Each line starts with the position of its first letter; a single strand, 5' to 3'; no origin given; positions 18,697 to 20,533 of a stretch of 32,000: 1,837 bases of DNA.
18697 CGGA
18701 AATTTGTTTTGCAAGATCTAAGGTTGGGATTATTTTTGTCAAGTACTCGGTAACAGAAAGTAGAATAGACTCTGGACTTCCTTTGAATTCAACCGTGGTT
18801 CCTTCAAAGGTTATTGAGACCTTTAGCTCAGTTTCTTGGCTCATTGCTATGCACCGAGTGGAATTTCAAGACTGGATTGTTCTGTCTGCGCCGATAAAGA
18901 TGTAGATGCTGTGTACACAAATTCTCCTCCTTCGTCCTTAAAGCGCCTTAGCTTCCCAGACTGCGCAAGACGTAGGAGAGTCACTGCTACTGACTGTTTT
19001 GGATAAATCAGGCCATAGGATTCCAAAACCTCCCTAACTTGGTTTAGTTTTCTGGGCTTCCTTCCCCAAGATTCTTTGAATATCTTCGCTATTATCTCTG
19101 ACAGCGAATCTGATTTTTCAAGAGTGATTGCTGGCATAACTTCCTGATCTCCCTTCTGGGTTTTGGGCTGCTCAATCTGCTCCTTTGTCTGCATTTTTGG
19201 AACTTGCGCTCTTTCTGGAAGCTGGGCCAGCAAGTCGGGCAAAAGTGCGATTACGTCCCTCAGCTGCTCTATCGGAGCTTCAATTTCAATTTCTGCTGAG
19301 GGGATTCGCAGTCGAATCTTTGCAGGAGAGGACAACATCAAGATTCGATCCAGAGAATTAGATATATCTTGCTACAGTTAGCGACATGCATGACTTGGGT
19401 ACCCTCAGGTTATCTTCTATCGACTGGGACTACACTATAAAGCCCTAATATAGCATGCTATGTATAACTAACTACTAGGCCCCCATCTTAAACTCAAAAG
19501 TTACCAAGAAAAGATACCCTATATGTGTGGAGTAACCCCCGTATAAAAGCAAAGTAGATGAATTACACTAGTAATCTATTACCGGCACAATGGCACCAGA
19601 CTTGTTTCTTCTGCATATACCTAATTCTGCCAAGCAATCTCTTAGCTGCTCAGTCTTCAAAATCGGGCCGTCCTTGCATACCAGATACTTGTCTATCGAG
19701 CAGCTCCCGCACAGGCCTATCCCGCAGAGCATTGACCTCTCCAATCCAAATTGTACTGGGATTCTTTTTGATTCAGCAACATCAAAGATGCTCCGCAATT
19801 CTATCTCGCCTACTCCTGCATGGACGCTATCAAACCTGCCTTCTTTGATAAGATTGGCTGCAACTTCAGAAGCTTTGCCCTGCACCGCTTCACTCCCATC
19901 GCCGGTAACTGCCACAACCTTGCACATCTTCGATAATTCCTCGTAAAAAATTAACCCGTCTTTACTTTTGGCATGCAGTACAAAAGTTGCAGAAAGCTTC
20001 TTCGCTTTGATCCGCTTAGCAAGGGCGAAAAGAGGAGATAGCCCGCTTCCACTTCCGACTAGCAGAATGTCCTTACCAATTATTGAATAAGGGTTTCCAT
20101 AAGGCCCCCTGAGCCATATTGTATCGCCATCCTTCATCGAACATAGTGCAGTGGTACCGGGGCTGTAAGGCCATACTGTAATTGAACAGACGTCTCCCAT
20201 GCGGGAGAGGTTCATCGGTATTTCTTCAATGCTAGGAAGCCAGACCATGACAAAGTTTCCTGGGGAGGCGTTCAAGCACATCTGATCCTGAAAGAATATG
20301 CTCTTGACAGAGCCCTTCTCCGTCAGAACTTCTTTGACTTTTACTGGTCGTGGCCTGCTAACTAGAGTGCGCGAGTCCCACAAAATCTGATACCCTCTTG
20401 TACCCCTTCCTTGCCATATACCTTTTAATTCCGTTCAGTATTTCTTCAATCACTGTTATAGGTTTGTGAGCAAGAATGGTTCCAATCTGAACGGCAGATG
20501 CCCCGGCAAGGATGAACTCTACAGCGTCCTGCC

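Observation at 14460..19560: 5.1-kb cassette bracketed by ~160-bp inverted repeats: NurA-like nuclease, HerA-like ATPase, XRE protein and three wHTH paralogs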

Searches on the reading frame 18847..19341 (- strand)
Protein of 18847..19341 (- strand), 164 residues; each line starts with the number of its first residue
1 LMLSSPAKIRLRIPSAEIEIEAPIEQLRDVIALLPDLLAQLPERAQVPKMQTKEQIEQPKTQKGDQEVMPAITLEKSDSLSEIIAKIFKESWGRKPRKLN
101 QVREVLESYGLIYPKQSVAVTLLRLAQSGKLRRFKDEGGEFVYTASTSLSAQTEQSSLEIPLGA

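Call 8: search_protein_families(library=pfam, proteins=[window:18847-19341:-], max_evalue=0.1)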
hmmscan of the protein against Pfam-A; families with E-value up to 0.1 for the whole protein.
window:18847-19341:- (164 aa): 2 families
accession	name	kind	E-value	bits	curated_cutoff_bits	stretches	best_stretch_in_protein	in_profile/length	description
PF03965.22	Penicillinase_R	-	0.00067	20.4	22.6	1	85-154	6-73/115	Penicillinase repressor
PF17053.10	GEP5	-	0.073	13.4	36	1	59-134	27-108/221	Genetic interactor of prohibitin 5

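Call 12: search_protein_families(library=ncbifam, proteins=[window:18847-19341:-], max_evalue=0.1)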
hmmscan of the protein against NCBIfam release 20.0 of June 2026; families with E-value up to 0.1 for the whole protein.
window:18847-19341:- (164 aa): 1 family
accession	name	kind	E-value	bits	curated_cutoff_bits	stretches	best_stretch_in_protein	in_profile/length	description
NF004362.0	PRK05738.2-2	equivalog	0.094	13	101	0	82-135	36-66/93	50S ribosomal protein L23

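Call 13: search_protein_families(library=padloc, proteins=[window:18847-19341:-], max_evalue=0.1)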
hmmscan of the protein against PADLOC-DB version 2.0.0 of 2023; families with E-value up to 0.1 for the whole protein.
window:18847-19341:- (164 aa): 0 families

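Call 38: find_homologous_proteins(query=window:18847-19341:-, max_evalue=0.01)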
Query window:18847-19341:- (164 aa): 261 proteins with E <= 0.01 among 337 candidates; the best 120 are listed.
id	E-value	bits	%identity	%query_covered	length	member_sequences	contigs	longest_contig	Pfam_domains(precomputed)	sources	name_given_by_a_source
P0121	1.2e-93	329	99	99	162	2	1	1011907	-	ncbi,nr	ncbi:MAG: hypothetical protein FJ358_01540 [Thaumarchaeota archaeon]|nr:hypothetical protein [Nitros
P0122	3.1e-81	288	90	99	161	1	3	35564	-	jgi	jgi:hypothetical protein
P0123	7.9e-79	281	86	100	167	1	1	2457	-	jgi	-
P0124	5.7e-78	278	84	100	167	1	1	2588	-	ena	-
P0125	2.5e-76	273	83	100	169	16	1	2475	-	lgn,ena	-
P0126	7.1e-74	265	84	99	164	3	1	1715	-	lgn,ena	-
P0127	3.6e-73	262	81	100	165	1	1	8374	-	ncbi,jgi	-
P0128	7.1e-73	261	80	100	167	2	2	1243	-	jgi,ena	-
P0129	2.1e-71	257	80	99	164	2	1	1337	-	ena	-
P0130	4.1e-70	252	79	99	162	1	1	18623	-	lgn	-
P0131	2.9e-60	220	68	99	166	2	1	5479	-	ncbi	-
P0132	7.4e-60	219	66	99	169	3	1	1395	-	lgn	-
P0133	1.2e-59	219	71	91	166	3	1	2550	-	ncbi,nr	ncbi:MAG: hypothetical protein HYU02_08270 [Thaumarchaeota archaeon]|nr:hypothetical protein [Nitros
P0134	1.4e-58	215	67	99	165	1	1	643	-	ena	-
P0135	2.0e-58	215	66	99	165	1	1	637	-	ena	-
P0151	1.5e-41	160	55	91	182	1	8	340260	-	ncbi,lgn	ncbi:MAG: hypothetical protein QXL52_04475 [Nitrososphaerales archaeon]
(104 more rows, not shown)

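Call 39: find_encoding_contigs(protein=P0122, flank=10000, max_places=3)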
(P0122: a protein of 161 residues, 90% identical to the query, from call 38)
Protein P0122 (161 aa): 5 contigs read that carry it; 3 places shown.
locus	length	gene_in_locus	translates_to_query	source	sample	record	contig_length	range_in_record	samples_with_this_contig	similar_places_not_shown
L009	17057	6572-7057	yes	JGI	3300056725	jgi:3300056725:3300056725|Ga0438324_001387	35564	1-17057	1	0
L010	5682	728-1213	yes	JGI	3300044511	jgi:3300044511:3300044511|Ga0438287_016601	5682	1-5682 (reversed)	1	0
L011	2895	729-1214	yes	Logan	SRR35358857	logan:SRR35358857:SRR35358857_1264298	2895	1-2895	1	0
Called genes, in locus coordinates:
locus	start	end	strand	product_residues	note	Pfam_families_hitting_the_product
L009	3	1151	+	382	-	?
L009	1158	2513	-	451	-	PF00224:PK, PF02887:PK_C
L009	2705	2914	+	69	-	-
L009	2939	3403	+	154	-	-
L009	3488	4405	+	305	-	PF01186:Lysyl_oxidase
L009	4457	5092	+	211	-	PF02366:PMT, PF13231:PMT_2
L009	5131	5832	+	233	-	-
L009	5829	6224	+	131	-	PF08327:AHSA1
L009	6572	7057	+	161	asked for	-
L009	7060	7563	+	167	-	-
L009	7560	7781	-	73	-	-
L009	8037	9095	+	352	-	PF09376:NurA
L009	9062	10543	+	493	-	PF01935:DUF87 (faint)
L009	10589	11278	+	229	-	PF01381:HTH_3 (weak), PF13560:HTH_31 (weak)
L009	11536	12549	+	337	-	PF00208:ELFV_dehydrog (weak), PF03447:NAD_binding_3, PF00742:Homoserine_dh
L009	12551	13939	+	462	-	PF00696:AA_kinase, PF13840:ACT_7, PF01842:ACT (weak), PF22468:ACT_9, PF01842:ACT, PF13840:ACT_7, PF22468:ACT_9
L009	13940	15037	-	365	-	PF03193:RsgA_GTPase (faint), PF00350:Dynamin_N (faint), PF01926:MMR_HSR1, PF02421:FeoB_N, PF16897:MMR_HSR1_Xtn, PF02824:TGS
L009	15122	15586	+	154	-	-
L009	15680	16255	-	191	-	PF14066:DUF4256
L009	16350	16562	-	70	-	-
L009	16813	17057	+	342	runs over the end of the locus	-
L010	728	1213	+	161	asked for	-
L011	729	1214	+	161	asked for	-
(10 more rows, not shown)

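Call 40: find_encoding_contigs(protein=P0130, flank=10000, max_places=2)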
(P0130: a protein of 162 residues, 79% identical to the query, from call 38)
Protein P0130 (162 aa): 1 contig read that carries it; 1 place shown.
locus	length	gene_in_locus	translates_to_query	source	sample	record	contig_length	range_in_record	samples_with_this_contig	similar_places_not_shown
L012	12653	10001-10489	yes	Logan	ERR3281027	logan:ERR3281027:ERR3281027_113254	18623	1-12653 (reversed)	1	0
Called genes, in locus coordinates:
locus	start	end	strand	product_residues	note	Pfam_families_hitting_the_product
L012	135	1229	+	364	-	-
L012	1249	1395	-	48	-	-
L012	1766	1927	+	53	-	PF10049:DUF2283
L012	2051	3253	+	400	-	PF00389:2-Hacid_dh, PF02826:2-Hacid_dh_C, PF01842:ACT (weak)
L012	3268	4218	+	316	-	-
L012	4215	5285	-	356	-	PF10432:bact-PGI_C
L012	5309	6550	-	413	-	PF13562:NTP_transf_4, PF00132:Hexapep (faint), PF25087:GMPPB_C (faint)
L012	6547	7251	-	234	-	PF00483:NTP_transferase, PF12804:NTP_transf_3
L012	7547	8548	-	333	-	-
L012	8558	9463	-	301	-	PF00294:PfkB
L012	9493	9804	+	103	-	PF01283:Ribosomal_S26e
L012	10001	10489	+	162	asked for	-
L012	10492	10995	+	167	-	-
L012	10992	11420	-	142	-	-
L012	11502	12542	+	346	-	PF09376:NurA (weak)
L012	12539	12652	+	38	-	?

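Call 49: find_encoding_contigs(protein=P0127, flank=10000, max_places=2)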
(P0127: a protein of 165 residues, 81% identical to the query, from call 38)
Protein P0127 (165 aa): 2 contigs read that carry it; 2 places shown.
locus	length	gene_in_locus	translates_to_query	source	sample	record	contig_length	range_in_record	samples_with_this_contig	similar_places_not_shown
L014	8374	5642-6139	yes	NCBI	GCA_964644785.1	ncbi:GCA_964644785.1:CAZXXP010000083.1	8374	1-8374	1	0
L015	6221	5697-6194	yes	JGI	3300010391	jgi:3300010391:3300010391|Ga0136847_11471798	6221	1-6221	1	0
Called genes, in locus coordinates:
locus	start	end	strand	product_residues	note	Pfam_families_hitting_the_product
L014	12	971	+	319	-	PF00586:AIRS, PF02769:AIRS_C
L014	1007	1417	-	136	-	PF13561:adh_short_C2, PF00106:adh_short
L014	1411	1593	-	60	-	PF00106:adh_short, PF13561:adh_short_C2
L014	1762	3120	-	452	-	PF02878:PGM_PMM_I, PF02879:PGM_PMM_II, PF02880:PGM_PMM_III, PF00408:PGM_PMM_IV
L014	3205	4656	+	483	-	PF00587:tRNA-synt_2b, PF03129:HGTP_anticodon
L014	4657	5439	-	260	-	PF01940:DUF92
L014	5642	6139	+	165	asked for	-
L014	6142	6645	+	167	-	-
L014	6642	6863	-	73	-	-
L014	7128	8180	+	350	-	PF09376:NurA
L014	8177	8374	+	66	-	?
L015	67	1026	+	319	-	PF00586:AIRS, PF02769:AIRS_C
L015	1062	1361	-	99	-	PF00106:adh_short, PF13561:adh_short_C2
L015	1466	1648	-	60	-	PF00106:adh_short, PF13561:adh_short_C2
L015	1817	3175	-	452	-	PF02878:PGM_PMM_I, PF02879:PGM_PMM_II, PF02880:PGM_PMM_III, PF00408:PGM_PMM_IV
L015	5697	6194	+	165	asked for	-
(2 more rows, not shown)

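Call 50: find_encoding_contigs(protein=P0151, flank=6000, max_places=2)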
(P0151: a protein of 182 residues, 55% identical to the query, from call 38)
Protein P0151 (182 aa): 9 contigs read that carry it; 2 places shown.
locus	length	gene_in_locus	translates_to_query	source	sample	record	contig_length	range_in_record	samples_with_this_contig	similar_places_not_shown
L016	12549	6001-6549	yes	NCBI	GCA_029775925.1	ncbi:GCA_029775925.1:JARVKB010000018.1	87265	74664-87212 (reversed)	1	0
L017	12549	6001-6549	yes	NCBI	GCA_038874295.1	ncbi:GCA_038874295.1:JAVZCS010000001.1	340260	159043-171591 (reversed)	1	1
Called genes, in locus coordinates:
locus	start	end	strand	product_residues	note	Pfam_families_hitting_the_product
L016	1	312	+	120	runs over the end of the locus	?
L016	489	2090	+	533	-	PF23613:ELP3_N, PF04055:Radical_SAM, PF16199:Radical_SAM_C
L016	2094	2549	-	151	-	-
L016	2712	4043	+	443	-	PF18195:GatD_N, PF00710:Asparaginase, PF17763:Asparaginase_C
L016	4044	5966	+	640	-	PF02934:GatB_N, PF02938:GAD, PF02637:GatB_Yqey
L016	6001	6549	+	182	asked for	-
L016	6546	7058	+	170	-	-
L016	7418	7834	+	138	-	PF13686:DrsE_2, PF02635:DsrE (weak), PF13686:DrsE_2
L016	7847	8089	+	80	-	PF01206:TusA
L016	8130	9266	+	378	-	PF04820:Trp_halogenase (weak), PF07992:Pyr_redox_2, PF13454:NAD_binding_9 (faint), PF21706:FCSD_central (weak)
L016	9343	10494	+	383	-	PF01555:N6_N4_Mtase (weak), PF01170:UPF0020 (faint), PF13847:Methyltransf_31 (faint), PF08241:Methyltransf_11 (faint), PF13649:Methyltransf_25 (faint), PF01555:N6_N4_Mtase (weak)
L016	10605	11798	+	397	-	PF01676:Metalloenzyme, PF10143:PhosphMutase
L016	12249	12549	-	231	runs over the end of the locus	PF00696:AA_kinase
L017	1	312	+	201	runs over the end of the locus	PF00708:Acylphosphatase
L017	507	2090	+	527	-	PF23613:ELP3_N, PF04055:Radical_SAM, PF16199:Radical_SAM_C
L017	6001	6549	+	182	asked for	-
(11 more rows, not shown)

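Call 55: find_encoding_contigs(protein=P0133, flank=5000, max_places=2)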
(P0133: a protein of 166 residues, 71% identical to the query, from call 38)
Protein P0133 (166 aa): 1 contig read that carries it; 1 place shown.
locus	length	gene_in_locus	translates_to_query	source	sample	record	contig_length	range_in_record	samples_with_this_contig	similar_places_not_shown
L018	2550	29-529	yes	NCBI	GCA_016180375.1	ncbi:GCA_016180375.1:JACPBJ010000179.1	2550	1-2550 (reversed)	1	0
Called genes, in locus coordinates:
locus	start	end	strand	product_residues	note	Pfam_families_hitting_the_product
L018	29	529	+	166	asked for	-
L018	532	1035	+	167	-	-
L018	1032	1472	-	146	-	-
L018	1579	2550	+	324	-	PF09376:NurA (faint)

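Call 77: search_protein_families(library=pfam, alignment_id=A8, max_evalue=0.01)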
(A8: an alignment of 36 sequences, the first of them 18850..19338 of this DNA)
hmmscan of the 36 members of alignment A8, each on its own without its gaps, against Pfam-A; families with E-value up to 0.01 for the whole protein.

A. member 1, window:18850-19338:- (163 aa): 1 family
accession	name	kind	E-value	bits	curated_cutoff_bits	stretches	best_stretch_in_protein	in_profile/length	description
PF03965.22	Penicillinase_R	-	0.00066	20.5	22.6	1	84-153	6-73/115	Penicillinase repressor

B. families by the number of members that match (of 36 scanned): 1 family
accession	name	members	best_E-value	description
PF03965.22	Penicillinase_R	5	0.0006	Penicillinase repressor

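Call 92: predict_structure(alignment_id=A8)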
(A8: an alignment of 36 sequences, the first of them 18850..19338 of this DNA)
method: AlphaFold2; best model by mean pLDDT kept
length: 163 residues; sequences in the alignment: 36
mean_pLDDT: 72.6   pTM: 0.51
mean pLDDT of the five models: 72.6, 71.8, 70.2, 70.0, 67.4
residues with pLDDT >= 90: 52; 70-90: 45; 50-70: 30; < 50: 36
segments of 3 or more residues with pLDDT < 50: 42-65, 153-158, 160-163
pLDDT, mean of each block of 10 residues (from residue 1): 65 70 70 66 41 38 57 88 90 90 91 94 93 90 82 48 43
secondary structure, 60 per line:
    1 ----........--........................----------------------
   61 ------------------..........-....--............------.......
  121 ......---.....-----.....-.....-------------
elements in order: E5-12 E15-22 H23-38 H79-88 H90-93 H98-107 H114-126 E130-134 E140-144 H146-150

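Call 94: fold_search(model_id=the predicted structure, library=pdb)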
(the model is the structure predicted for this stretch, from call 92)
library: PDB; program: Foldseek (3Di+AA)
matches with E <= 10: 1315; with E <= 0.001: 0
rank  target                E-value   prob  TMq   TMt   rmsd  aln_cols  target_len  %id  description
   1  7vo0_G                4.6e-03  1.00  0.35  0.43   2.5        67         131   19  Streptomyces coelicolor zinc uptake regulator complexed with zinc and DNA (trimer of dimers) (released 2022-08-03)
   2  1mzb                  5.2e-03  1.00  0.38  0.45   2.5        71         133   20  Ferric uptake regulator (released 2003-10-07)
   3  3mwm_B                5.5e-03  1.00  0.39  0.50   1.6        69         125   20  Graded expression of zinc-responsive genes through two regulatory zinc-binding sites in Zur (released 2011-03-16)
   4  2w57_A                6.7e-03  1.00  0.39  0.47   1.3        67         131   19  Crystal structure of the Vibrio cholerae ferric uptake regulator (Fur) reveals structural rearrangement of the DNA-bin (released 2009-01-20)
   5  3mwm_A                7.5e-03  1.00  0.39  0.49   1.6        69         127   20  Graded expression of zinc-responsive genes through two regulatory zinc-binding sites in Zur (released 2011-03-16)
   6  1p6r_MODEL_1_A        1.2e-02  1.00  0.32  0.58   5.5        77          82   25  Solution structure of the DNA binding domain of the repressor BlaI. (released 2003-12-09)
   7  2o03                  1.3e-02  1.00  0.37  0.46   1.2        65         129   22  Crystal structure of FurB from M. tuberculosis- a Zinc uptake regulator (released 2007-02-13)
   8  2fu4_A                1.3e-02  1.00  0.38  0.71   2.0        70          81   17  Crystal Structure of the DNA binding domain of E.coli FUR (Ferric Uptake Regulator) (released 2006-05-16)
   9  6h1c_A                1.4e-02  1.00  0.37  0.45   1.7        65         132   18  Structure of Ferric uptake regulator from Pseudomonas aeruginosa with manganese. (released 2019-07-31)
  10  6h1c_B                1.4e-02  1.00  0.37  0.44   2.8        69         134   17  Structure of Ferric uptake regulator from Pseudomonas aeruginosa with manganese. (released 2019-07-31)
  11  5nhk_B                1.5e-02  1.00  0.39  0.47   4.5        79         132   18  Structure of Ferric uptake regulator from francisella tularensis with Iron (released 2018-05-16)
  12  4ejo_A                1.5e-02  1.00  0.37  0.52   2.4        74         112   18  Crystal structure of padr family transcriptional regulator from Eggerthella lenta DSM 2243 (released 2012-04-25)
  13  1sd4_A                1.6e-02  1.00  0.36  0.46   3.2        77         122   14  Crystal Structure of a SeMet derivative of BlaI at 2.0 A (released 2004-08-10)
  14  6abt_A                1.6e-02  1.00  0.36  0.56   3.6        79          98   20  Crystal structure of transcription factor from Listeria monocytogenes (released 2019-06-05)
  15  5l0p                  1.7e-02  1.00  0.38  0.20   2.2        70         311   18  Symmetry-based assembly of a two-dimensional protein lattice (released 2017-03-29)
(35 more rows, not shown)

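Call 100: search_protein_families(library=phrogs, proteins=[window:18850-19338:-], max_evalue=0.01)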
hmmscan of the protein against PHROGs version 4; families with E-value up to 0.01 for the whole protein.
window:18850-19338:- (163 aa): 0 families

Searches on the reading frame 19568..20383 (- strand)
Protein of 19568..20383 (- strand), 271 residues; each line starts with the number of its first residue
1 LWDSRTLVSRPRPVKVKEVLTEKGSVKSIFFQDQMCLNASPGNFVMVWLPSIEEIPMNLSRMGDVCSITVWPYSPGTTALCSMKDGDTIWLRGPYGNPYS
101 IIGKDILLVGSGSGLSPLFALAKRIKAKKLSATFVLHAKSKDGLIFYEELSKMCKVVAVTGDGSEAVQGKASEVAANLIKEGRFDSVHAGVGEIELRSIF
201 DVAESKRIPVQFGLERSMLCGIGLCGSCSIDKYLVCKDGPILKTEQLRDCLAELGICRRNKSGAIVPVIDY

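Call 26: search_protein_families(library=pfam, proteins=[window:19568-20383:-], max_evalue=0.001)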
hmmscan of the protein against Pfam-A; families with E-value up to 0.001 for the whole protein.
window:19568-20383:- (271 aa): 1 family
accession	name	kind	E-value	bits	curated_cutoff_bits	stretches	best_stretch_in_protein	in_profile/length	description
PF10418.14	DHODB_Fe-S_bind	-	2.2e-09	37.3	23.9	1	215-247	1-40/41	Iron-sulfur cluster binding domain of dihydroorotate dehydrogenase B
